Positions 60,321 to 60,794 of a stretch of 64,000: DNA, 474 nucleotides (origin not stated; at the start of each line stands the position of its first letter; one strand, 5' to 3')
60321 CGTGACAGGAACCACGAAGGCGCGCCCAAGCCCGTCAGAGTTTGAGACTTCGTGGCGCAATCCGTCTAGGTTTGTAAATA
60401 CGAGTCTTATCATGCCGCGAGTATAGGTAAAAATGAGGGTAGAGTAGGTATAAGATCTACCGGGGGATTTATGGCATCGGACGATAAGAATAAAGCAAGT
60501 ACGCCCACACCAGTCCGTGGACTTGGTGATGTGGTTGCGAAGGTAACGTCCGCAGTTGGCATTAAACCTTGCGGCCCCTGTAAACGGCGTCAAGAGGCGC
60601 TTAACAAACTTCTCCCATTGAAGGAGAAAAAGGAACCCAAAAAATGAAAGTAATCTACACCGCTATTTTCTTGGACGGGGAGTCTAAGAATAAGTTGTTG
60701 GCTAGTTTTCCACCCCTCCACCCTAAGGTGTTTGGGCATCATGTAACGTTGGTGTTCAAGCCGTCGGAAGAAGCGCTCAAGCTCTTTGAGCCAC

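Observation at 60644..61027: Small 2H phosphoesterase (two HxT/S motifs): candidate Acb1-like cyclic-oligonucleotide-degrading anti-defence enzyme or RNA-repair LigT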

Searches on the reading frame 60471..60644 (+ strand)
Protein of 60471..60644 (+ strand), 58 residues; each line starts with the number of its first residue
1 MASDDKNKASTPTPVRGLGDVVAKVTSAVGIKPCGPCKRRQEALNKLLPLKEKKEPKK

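Call 13: search_protein_families(library=phrogs, proteins=[window:60471-60644:+], max_evalue=0.001)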
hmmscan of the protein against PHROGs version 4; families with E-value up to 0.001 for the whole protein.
window:60471-60644:+ (58 aa): 1 family
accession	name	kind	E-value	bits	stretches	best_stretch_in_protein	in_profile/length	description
phrog_32048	-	unknown function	1.3e-09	39.4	1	14-54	10-50/119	-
